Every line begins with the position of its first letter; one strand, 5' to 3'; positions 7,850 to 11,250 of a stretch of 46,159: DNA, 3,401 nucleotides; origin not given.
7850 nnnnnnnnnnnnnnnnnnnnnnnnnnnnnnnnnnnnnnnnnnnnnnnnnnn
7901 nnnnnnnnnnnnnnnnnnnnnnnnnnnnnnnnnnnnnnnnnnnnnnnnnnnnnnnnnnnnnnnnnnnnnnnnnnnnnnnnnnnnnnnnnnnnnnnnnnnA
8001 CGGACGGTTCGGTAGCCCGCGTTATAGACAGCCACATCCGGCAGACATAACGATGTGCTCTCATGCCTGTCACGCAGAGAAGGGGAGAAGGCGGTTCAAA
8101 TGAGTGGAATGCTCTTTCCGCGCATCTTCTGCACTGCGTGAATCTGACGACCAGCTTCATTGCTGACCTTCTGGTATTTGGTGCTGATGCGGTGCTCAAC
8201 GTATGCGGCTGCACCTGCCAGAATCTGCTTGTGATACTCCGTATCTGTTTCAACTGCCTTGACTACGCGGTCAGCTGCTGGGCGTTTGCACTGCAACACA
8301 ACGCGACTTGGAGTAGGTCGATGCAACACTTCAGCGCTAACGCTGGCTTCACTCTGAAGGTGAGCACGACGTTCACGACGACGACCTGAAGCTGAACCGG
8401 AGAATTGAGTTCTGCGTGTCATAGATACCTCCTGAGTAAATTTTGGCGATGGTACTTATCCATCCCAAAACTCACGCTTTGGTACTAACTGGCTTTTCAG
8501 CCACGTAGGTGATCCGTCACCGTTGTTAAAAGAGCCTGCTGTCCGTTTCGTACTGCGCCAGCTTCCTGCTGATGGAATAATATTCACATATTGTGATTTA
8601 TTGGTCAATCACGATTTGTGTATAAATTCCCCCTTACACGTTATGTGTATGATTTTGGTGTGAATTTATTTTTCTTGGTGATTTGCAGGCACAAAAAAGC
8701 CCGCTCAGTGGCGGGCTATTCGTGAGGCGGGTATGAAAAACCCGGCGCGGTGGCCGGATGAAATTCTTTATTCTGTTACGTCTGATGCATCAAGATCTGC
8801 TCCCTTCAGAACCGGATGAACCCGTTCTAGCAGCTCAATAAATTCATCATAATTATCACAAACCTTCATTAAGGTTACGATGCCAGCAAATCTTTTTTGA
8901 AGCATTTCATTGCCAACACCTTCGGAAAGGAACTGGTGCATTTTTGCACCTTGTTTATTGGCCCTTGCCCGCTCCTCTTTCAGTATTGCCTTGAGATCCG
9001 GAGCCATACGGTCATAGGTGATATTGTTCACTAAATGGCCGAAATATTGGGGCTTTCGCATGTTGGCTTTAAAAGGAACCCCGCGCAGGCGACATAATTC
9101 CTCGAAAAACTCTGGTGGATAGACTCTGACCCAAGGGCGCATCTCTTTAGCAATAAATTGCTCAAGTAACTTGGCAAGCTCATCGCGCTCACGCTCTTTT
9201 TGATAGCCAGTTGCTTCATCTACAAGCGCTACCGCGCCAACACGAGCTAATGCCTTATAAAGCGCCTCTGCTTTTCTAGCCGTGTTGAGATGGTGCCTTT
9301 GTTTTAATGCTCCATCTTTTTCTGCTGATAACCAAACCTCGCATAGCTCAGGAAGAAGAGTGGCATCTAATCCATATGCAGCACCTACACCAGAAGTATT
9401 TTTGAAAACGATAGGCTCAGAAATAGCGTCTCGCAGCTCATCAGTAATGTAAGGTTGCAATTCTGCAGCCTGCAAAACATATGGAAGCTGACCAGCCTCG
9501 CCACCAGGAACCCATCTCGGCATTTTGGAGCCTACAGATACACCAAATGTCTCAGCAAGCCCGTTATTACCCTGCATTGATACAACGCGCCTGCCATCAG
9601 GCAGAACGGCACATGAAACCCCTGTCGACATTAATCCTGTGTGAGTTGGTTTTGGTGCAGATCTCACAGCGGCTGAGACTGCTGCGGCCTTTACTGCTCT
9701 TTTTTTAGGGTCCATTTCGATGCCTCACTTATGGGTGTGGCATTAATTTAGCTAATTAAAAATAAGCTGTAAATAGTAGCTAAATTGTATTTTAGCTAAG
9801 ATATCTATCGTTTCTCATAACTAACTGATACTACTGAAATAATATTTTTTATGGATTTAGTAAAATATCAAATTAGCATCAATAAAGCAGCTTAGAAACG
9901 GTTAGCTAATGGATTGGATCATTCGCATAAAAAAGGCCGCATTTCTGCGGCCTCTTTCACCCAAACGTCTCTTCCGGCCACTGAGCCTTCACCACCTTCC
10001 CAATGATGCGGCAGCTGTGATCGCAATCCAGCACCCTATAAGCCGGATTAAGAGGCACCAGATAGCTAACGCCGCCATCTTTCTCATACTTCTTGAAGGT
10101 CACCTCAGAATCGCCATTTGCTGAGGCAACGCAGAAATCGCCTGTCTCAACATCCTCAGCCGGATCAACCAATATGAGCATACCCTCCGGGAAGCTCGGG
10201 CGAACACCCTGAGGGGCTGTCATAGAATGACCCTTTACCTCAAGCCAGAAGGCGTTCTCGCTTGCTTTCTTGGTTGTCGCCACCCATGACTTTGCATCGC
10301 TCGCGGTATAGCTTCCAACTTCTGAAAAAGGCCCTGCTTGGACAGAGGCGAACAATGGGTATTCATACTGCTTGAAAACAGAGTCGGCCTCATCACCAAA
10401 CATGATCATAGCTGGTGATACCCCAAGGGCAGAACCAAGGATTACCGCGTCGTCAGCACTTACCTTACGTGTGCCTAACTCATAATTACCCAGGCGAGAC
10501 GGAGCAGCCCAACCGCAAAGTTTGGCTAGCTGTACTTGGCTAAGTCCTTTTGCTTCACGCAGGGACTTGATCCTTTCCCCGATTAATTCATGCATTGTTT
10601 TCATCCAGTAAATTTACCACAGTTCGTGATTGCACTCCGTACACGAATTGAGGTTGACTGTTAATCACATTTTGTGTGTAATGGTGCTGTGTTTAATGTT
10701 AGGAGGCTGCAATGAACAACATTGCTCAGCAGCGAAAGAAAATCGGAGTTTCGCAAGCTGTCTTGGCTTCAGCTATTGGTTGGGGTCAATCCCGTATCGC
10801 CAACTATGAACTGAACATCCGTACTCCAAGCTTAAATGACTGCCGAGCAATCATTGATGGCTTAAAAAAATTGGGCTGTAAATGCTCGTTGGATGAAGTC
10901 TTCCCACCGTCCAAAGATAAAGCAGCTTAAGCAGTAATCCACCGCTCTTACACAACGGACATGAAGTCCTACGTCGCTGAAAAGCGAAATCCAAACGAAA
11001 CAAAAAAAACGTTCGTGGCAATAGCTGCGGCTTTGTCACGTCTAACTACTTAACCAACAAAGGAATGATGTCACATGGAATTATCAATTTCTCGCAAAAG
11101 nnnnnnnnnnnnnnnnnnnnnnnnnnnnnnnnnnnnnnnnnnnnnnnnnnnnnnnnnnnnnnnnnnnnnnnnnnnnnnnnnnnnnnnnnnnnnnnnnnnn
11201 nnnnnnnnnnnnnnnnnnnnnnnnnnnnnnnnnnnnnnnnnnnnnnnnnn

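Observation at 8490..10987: N-like antiterminator with lambda ARM and matching nutL/nutR sites of non-lambda architecture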

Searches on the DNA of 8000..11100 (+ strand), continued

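Call 62: search_with_rna_model(model_id=R1, sources=[L009, L010, L011, L012, L013, L014, L015, L016, L017, L018, L019, L020, L021, L022, L023, L024, L025, L026, L027, L028, L029, L030, L031, L032, L033, L034, L035, L036, L037, L038, L039, L040, L041, L042, L043, L044, L045, L046, L047, L048, L049, L050, L051, L052, L053, L054, L055, L056, L057, L058, L059, L060, L061, L062, L063, L064, L065, L066, L067, L068, L069, L070, L071, L072, L073, L074, L075, L076, L077, L078, L079, L080, L081, L082, L083, L084, L085, L086, L087, L088, L089, L090, L091, L092, L093, L094, L095, L096, L097, L098, L099, L100, L101, L102, L103, L104, L106, L107, L001, L008], max_evalue=0.01, make_alignment=true)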
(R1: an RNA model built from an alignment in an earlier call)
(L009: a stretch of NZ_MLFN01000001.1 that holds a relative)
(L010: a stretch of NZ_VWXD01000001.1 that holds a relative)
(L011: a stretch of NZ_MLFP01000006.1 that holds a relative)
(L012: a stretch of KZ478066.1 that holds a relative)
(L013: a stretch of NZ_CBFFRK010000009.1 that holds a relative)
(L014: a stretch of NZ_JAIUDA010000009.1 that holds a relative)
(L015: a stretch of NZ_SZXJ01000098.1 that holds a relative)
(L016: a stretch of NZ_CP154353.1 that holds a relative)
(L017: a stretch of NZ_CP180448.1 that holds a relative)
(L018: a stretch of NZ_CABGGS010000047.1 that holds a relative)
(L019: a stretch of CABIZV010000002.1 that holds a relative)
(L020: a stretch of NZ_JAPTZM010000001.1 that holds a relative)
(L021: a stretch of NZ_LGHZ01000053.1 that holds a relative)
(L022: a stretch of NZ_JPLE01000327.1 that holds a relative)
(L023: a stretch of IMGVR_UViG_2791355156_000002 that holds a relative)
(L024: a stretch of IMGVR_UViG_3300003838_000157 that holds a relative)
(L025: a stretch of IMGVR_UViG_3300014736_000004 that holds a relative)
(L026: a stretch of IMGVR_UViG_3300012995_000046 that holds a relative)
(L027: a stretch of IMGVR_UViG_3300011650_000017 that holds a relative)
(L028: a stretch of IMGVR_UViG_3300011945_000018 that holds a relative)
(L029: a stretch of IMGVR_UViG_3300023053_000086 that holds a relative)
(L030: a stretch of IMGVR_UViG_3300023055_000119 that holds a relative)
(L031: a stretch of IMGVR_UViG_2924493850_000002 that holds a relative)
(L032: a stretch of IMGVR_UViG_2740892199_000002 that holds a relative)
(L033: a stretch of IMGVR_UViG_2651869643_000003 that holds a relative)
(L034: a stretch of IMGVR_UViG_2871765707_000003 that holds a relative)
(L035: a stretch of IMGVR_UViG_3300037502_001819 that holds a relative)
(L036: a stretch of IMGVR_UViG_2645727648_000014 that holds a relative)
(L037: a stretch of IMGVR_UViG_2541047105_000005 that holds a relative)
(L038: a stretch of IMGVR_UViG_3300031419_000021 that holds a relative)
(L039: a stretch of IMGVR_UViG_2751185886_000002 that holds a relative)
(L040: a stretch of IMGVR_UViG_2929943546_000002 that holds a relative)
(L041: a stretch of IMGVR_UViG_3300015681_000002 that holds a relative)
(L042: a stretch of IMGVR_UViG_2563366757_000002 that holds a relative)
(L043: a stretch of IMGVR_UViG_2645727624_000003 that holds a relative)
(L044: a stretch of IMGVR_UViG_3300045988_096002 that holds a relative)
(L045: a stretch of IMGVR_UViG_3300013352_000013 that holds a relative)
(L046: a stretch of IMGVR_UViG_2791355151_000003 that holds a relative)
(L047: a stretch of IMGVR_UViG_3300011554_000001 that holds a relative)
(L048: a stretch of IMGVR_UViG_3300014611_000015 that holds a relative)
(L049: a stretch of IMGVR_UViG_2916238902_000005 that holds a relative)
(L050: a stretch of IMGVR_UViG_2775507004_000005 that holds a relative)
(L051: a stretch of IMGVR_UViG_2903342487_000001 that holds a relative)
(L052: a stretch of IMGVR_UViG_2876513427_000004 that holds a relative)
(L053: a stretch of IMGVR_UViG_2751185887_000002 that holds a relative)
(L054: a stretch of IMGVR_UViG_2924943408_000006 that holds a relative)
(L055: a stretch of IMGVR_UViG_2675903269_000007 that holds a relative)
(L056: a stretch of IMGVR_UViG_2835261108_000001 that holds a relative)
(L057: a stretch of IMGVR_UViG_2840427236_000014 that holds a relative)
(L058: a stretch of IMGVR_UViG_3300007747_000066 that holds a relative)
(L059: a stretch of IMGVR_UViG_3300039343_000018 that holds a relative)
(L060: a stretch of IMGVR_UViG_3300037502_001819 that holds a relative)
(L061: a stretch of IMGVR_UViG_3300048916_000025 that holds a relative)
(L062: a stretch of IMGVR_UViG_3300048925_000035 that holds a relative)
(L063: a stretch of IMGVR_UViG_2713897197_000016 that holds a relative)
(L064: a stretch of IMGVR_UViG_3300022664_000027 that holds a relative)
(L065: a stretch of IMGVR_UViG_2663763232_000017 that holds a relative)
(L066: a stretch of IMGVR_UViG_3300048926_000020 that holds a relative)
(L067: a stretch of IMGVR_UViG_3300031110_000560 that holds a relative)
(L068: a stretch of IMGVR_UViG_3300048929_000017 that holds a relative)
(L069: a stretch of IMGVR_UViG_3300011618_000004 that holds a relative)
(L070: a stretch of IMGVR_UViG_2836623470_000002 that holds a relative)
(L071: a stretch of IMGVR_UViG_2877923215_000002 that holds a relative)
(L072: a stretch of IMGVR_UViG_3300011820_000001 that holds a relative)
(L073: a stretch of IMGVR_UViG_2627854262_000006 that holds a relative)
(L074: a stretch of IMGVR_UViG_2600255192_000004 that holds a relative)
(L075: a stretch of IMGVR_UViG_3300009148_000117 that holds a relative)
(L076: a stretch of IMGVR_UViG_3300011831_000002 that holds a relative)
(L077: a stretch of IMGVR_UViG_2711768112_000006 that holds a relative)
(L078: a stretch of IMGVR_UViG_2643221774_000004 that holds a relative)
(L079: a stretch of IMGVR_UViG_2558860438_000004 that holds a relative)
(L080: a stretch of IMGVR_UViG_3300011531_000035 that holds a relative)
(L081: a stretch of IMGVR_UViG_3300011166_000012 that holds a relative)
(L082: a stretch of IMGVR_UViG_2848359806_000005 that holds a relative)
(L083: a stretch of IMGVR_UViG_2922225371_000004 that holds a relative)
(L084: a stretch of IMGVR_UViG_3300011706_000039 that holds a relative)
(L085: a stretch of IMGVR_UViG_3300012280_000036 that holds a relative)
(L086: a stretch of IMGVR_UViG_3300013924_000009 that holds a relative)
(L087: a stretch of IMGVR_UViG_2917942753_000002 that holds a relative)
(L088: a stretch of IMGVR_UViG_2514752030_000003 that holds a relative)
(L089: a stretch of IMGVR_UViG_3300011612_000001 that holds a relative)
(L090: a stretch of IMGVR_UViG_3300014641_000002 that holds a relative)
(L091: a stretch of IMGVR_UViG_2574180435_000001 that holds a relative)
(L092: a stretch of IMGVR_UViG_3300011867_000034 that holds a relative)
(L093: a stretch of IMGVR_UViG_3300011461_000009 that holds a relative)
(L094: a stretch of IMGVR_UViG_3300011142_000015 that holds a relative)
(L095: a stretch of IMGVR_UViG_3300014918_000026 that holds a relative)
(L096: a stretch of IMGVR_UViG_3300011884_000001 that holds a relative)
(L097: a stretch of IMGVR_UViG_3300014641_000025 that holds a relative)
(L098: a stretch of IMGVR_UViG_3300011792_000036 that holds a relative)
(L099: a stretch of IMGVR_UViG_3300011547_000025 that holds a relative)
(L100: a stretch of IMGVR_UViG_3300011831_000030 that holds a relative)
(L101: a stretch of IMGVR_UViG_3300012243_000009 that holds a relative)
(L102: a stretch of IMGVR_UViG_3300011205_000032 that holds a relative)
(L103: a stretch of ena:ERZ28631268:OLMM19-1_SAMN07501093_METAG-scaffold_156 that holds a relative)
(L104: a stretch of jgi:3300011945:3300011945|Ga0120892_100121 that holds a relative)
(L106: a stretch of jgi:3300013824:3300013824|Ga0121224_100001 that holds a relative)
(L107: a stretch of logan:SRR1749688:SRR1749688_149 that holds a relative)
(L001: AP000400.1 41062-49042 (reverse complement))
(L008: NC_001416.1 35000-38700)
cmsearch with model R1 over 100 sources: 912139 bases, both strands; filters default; matches with E-value up to 0.01: 180.
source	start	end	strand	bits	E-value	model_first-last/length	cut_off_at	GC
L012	1247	1281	-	55.1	6.6e-31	1-35/35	no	0.51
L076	2576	2610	-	53.4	7.5e-30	1-35/35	no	0.54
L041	2103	2137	-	53.1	1.1e-29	1-35/35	no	0.51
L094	2577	2611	-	52.5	2.6e-29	1-35/35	no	0.54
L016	2161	2194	-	52.5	2.8e-29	1-35/35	no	0.53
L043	2225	2258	-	52.5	2.8e-29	1-35/35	no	0.53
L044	2516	2549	-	52.5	2.8e-29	1-35/35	no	0.53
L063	1528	1561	-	52.5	2.8e-29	1-35/35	no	0.53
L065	905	938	-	52.5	2.8e-29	1-35/35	no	0.53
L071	2376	2409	-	52.5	2.8e-29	1-35/35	no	0.53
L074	2168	2201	-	52.5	2.8e-29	1-35/35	no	0.53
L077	1042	1075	-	52.5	2.8e-29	1-35/35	no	0.53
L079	2609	2642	-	52.5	2.8e-29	1-35/35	no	0.53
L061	3531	3565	-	52.5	2.8e-29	1-35/35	no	0.57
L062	3531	3565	-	52.5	2.8e-29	1-35/35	no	0.57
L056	4859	4895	+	52.2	4.1e-29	1-35/35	no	0.51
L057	4859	4895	+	52.2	4.1e-29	1-35/35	no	0.51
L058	4859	4895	+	52.2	4.1e-29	1-35/35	no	0.51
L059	4859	4895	+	52.2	4.1e-29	1-35/35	no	0.51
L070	4859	4895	+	52.2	4.1e-29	1-35/35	no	0.51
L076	4856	4892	+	52.2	4.1e-29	1-35/35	no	0.51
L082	4859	4895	+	52.2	4.1e-29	1-35/35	no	0.51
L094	4856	4892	+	52.2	4.1e-29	1-35/35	no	0.51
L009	2351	2385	-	52.2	4.4e-29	1-35/35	no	0.51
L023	2351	2385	-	52.2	4.4e-29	1-35/35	no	0.51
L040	2493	2527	-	52.2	4.4e-29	1-35/35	no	0.51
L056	2621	2655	-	52.2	4.4e-29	1-35/35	no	0.51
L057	2840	2874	-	52.2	4.4e-29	1-35/35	no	0.51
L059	3462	3496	-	52.2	4.4e-29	1-35/35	no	0.51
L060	3636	3670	-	52.2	4.4e-29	1-35/35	no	0.51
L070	3463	3497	-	52.2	4.4e-29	1-35/35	no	0.51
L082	3588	3622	-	52.2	4.4e-29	1-35/35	no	0.51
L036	4854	4889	+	52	5.6e-29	1-35/35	no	0.53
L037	4854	4889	+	52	5.6e-29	1-35/35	no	0.53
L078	4821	4856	+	52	5.6e-29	1-35/35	no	0.53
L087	4802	4837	+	52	5.6e-29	1-35/35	no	0.53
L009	4898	4933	+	52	5.6e-29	1-35/35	no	0.56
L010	4852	4887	+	52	5.6e-29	1-35/35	no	0.56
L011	4861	4896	+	52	5.6e-29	1-35/35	no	0.56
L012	4814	4849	+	52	5.6e-29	1-35/35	no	0.56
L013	4861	4896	+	52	5.6e-29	1-35/35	no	0.56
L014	4798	4833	+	52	5.6e-29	1-35/35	no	0.56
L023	4898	4933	+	52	5.6e-29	1-35/35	no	0.56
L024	4898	4933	+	52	5.6e-29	1-35/35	no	0.56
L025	4865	4900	+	52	5.6e-29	1-35/35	no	0.56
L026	4899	4934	+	52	5.6e-29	1-35/35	no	0.56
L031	4852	4887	+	52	5.6e-29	1-35/35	no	0.56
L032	844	879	+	52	5.6e-29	1-35/35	no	0.56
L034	4861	4896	+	52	5.6e-29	1-35/35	no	0.56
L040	4850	4885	+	52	5.6e-29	1-35/35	no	0.56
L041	4768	4803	+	52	5.6e-29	1-35/35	no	0.56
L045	1444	1479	+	52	5.6e-29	1-35/35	no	0.56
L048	4896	4931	+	52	5.6e-29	1-35/35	no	0.56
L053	4896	4931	+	52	5.6e-29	1-35/35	no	0.56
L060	4898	4933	+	52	5.6e-29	1-35/35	no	0.56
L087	3202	3236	-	51.8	8.1e-29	1-35/35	no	0.57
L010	1402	1436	-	51.7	9.1e-29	1-35/35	no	0.57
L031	1402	1436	-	51.7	9.1e-29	1-35/35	no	0.57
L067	1873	1906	-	51.6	1e-28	1-35/35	no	0.53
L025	2649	2683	-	51.5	1.3e-28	1-35/35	no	0.54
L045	154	188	-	51.5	1.3e-28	1-35/35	no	0.54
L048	2562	2596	-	51.5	1.3e-28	1-35/35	no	0.54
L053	1886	1920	-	51.5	1.3e-28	1-35/35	no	0.54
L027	3466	3500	+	51.4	1.3e-28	1-35/35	no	0.57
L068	3455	3488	-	51.4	1.3e-28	1-35/35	no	0.56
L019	2171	2204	-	51.4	1.4e-28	1-35/35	no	0.59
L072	2028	2061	-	51.4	1.4e-28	1-35/35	no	0.59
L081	3245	3278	-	51.4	1.4e-28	1-35/35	no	0.59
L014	1659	1693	-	50.8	3.5e-28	1-35/35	no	0.54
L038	4899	4933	+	50.6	4.4e-28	1-35/35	no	0.54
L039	4899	4933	+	49.1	4.2e-27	1-35/35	no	0.54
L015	3319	3352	-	49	4.5e-27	1-35/35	no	0.56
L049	2358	2391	-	49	4.5e-27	1-35/35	no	0.56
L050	2340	2373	-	49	4.5e-27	1-35/35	no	0.56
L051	3319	3352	-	49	4.5e-27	1-35/35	no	0.56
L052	2738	2771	-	49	4.5e-27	1-35/35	no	0.56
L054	3421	3454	-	49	4.5e-27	1-35/35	no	0.56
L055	3504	3537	-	49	4.5e-27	1-35/35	no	0.56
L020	3470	3504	-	48.9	5.1e-27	1-35/35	no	0.57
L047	2368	2402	-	48.9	5.1e-27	1-35/35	no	0.57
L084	1749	1783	-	48.9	5.1e-27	1-35/35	no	0.57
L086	209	243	-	48.9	5.1e-27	1-35/35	no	0.57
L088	2118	2152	-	48.9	5.1e-27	1-35/35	no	0.57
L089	2401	2435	-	48.9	5.1e-27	1-35/35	no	0.57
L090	2333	2367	-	48.9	5.1e-27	1-35/35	no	0.57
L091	3470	3504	-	48.9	5.1e-27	1-35/35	no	0.57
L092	2112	2146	-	48.9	5.1e-27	1-35/35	no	0.57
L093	2442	2476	-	48.9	5.1e-27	1-35/35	no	0.57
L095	2483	2517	-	48.9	5.1e-27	1-35/35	no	0.57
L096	1834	1868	-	48.9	5.1e-27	1-35/35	no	0.57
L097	3471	3505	-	48.9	5.1e-27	1-35/35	no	0.57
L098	1485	1519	-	48.9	5.1e-27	1-35/35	no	0.57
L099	1977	2011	-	48.9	5.1e-27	1-35/35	no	0.57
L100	2102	2136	-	48.9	5.1e-27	1-35/35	no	0.57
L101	2350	2384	-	48.9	5.1e-27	1-35/35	no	0.57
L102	264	298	-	48.9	5.1e-27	1-35/35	no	0.57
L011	1133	1167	-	48.9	5.3e-27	1-35/35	no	0.51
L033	1850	1884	-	48.9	5.3e-27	1-35/35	no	0.51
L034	1132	1166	-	48.9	5.3e-27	1-35/35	no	0.51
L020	4855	4891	+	48.6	7.8e-27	1-35/35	no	0.54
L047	4855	4891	+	48.6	7.8e-27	1-35/35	no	0.54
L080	388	424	+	48.6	7.8e-27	1-35/35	no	0.54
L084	4856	4892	+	48.6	7.8e-27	1-35/35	no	0.54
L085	1867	1903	+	48.6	7.8e-27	1-35/35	no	0.54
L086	2949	2985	+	48.6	7.8e-27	1-35/35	no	0.54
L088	4855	4891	+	48.6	7.8e-27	1-35/35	no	0.54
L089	4856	4892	+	48.6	7.8e-27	1-35/35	no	0.54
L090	4856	4892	+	48.6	7.8e-27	1-35/35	no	0.54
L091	4855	4891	+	48.6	7.8e-27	1-35/35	no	0.54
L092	4855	4891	+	48.6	7.8e-27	1-35/35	no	0.54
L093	4856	4892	+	48.6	7.8e-27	1-35/35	no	0.54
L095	4856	4892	+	48.6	7.8e-27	1-35/35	no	0.54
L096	4855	4891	+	48.6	7.8e-27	1-35/35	no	0.54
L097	4855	4891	+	48.6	7.8e-27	1-35/35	no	0.54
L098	3701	3737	+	48.6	7.8e-27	1-35/35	no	0.54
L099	4855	4891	+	48.6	7.8e-27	1-35/35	no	0.54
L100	4856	4892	+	48.6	7.8e-27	1-35/35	no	0.54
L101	4856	4892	+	48.6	7.8e-27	1-35/35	no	0.54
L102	3479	3515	+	48.6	7.8e-27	1-35/35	no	0.54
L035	65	100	+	48.4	1.1e-26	1-35/35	no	0.58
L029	4765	4800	+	48.1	1.7e-26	1-35/35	no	0.58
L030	4765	4800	+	48.1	1.7e-26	1-35/35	no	0.58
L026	3459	3493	-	48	2.1e-26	1-35/35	no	0.49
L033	4861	4896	+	47.8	2.7e-26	1-35/35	no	0.53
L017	4860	4897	+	47.7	3e-26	1-35/35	no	0.42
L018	4860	4897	+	47.7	3e-26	1-35/35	no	0.42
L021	3476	3509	-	47.5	4.1e-26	1-35/35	no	0.56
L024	1590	1624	-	47.3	5.6e-26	1-35/35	no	0.49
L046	2473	2507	-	47.2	6e-26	1-35/35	no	0.51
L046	4896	4931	+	47.2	6.5e-26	1-35/35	no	0.58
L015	4661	4696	+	47.1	7.5e-26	1-35/35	no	0.5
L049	4856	4891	+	47.1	7.5e-26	1-35/35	no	0.5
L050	4855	4890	+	47.1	7.5e-26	1-35/35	no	0.5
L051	4661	4696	+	47.1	7.5e-26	1-35/35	no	0.5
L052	4855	4890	+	47.1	7.5e-26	1-35/35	no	0.5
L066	3487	3520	-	46.7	1.4e-25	1-35/35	no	0.59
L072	4835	4872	+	46.1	3e-25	1-35/35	no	0.47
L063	4544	4581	+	46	3.9e-25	1-35/35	no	0.45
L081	4835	4872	+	46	3.9e-25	1-35/35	no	0.45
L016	4850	4887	+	45.9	4e-25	1-35/35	no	0.45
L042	4860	4897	+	45.9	4e-25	1-35/35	no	0.45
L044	4850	4887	+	45.9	4e-25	1-35/35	no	0.45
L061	4845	4882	+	45.9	4e-25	1-35/35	no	0.45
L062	4845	4882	+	45.9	4e-25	1-35/35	no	0.45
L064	1015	1052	+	45.9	4e-25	1-35/35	no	0.45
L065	2147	2184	+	45.9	4e-25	1-35/35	no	0.45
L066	4787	4824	+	45.9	4e-25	1-35/35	no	0.45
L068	4755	4792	+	45.9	4e-25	1-35/35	no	0.45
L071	4845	4882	+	45.9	4e-25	1-35/35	no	0.45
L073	779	816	+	45.9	4e-25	1-35/35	no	0.45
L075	719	756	+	45.9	4e-25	1-35/35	no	0.45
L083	2732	2765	-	45.3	1.1e-24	1-35/35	no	0.47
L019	4787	4824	+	44.9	1.8e-24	1-35/35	no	0.5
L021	4804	4841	+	44.9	1.8e-24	1-35/35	no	0.5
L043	4823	4860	+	44.9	1.8e-24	1-35/35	no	0.5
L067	4824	4861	+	44.9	1.8e-24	1-35/35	no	0.5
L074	4859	4896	+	44.9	1.8e-24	1-35/35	no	0.5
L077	4077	4114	+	44.9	1.8e-24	1-35/35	no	0.5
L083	4797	4834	+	44.9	1.8e-24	1-35/35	no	0.5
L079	4826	4863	+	44.9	1.9e-24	1-35/35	no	0.5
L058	3276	3310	-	43.8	9.5e-24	1-35/35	no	0.54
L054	4661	4696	+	43.5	1.4e-23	1-35/35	no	0.53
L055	4661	4696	+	43.5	1.4e-23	1-35/35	no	0.53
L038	2609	2643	-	43.4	1.7e-23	1-35/35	no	0.6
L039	1892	1926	-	43.4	1.7e-23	1-35/35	no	0.6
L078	1837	1868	-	43.3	1.8e-23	1-35/35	no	0.59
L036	1610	1644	-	43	2.8e-23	1-35/35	no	0.57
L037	1610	1644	-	43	2.8e-23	1-35/35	no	0.57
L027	1412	1446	-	43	3.1e-23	1-35/35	no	0.57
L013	2459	2493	-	40.3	1.5e-21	1-35/35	no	0.57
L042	3731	3764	-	39.9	2.9e-21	1-35/35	no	0.53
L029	3566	3600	-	36.7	3.1e-19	1-35/35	no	0.49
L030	3566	3600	-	36.7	3.1e-19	1-35/35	no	0.49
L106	1747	1771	-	19.3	3.2e-08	1-35/35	no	0.52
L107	1747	1771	-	19.3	3.2e-08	1-35/35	no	0.52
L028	4833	4846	+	16.4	2.3e-06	22-35/35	no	0.5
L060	2591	2605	-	14.3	5e-05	21-35/35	no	0.4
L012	2382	2393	+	12.9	0.00039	23-34/35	no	0.58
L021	8756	8769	+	11.3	0.0038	22-35/35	no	0.43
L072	5261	5293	+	11.3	0.0039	1-35/35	no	0.58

Alignment A4: 150 matches aligned to the model, 38 columns, each read 5' to 3' on its own strand. Consensus structure (alignment columns), stored with it:
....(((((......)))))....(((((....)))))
